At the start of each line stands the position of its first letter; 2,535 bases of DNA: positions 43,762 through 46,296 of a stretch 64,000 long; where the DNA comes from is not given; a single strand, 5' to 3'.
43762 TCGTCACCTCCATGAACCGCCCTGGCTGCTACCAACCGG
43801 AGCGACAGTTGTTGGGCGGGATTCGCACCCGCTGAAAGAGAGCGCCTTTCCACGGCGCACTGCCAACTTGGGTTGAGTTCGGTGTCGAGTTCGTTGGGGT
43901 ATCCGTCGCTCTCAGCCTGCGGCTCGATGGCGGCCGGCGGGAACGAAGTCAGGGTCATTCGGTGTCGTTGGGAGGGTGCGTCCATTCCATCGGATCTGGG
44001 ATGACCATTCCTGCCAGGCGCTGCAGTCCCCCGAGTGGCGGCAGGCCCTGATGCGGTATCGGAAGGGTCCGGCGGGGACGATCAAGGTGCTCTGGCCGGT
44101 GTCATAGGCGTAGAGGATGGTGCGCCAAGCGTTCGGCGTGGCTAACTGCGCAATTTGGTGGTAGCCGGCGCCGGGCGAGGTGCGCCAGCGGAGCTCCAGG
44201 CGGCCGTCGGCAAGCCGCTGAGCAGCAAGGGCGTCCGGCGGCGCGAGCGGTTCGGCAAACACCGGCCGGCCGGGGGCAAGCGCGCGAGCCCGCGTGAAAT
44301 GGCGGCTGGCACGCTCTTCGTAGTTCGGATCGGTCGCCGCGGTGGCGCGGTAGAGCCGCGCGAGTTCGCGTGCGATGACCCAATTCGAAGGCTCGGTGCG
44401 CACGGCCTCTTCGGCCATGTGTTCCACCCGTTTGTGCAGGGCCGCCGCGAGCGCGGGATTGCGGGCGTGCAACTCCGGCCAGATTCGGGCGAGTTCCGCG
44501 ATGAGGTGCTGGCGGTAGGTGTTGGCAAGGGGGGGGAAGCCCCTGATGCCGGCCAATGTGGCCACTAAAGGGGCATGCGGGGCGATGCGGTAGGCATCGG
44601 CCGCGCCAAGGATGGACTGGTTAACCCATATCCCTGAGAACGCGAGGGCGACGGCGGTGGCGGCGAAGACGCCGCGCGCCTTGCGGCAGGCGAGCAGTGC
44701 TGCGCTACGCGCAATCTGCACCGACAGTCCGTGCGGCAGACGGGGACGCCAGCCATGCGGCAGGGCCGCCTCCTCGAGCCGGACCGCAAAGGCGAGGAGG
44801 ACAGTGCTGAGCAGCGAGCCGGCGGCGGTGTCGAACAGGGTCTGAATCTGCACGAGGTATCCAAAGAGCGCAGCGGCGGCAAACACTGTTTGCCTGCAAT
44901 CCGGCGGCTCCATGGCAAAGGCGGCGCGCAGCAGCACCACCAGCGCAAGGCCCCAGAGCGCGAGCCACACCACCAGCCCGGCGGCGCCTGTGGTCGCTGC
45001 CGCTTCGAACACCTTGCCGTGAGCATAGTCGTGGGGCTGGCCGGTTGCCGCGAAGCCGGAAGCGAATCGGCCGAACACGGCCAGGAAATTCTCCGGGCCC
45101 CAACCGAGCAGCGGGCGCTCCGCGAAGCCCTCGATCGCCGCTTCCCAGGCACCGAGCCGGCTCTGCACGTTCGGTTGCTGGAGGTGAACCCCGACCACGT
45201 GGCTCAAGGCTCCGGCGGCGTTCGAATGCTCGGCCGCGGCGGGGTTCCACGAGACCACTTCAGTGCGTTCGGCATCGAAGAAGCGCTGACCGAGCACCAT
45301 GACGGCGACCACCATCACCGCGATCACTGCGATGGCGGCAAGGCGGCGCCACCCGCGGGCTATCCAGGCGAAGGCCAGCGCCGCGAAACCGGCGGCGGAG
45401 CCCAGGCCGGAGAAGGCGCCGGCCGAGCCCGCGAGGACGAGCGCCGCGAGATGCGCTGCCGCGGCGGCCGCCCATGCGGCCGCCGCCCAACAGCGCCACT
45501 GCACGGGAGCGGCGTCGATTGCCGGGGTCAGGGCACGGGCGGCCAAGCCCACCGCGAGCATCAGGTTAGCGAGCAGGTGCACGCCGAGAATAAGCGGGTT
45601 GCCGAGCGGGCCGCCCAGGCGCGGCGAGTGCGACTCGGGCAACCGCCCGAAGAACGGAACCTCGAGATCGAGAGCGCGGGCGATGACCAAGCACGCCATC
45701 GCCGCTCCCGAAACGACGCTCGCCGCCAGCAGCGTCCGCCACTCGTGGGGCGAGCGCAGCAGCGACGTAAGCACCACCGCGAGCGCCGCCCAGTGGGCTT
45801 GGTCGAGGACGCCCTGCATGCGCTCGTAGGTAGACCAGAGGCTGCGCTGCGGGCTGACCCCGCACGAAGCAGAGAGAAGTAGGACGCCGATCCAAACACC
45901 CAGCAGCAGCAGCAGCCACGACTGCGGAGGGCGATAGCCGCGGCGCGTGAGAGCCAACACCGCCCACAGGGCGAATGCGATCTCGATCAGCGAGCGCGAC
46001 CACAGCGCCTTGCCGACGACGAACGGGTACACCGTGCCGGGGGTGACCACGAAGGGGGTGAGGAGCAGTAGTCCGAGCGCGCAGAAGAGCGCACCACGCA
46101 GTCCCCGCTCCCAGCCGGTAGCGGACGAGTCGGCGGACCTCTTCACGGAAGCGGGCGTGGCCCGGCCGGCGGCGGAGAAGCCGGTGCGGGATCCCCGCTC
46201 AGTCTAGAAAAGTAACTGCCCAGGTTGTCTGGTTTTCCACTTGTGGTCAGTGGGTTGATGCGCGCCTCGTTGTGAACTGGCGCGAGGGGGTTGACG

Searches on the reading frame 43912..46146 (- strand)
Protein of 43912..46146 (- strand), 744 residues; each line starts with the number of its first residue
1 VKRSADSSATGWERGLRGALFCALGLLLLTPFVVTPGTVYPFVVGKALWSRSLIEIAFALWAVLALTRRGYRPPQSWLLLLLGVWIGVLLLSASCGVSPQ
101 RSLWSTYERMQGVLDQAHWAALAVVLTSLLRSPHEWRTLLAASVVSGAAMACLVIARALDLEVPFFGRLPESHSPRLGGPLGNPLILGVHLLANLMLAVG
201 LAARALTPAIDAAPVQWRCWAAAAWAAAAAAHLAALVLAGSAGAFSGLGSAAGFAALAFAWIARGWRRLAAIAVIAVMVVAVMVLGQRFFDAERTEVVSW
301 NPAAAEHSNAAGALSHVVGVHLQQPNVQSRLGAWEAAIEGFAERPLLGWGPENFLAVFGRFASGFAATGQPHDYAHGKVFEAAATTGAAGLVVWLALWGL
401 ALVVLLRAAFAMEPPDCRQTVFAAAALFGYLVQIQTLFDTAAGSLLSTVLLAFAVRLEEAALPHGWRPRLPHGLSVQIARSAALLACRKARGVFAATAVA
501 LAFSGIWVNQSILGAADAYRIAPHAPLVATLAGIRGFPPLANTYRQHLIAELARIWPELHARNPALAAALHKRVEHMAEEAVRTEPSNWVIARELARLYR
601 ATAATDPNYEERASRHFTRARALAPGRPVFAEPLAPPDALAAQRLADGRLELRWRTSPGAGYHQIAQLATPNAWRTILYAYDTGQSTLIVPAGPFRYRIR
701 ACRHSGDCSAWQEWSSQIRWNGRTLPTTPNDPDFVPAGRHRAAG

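Call 19: search_protein_families(library=pfam, max_evalue=0.001, proteins=[window:43912-46146:-])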
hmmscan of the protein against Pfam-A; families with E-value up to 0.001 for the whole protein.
window:43912-46146:- (744 aa): 1 family
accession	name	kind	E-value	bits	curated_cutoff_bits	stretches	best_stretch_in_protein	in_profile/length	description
PF04932.20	Wzy_C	-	3.7e-14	53.2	31.7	1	228-395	2-149/149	O-Antigen ligase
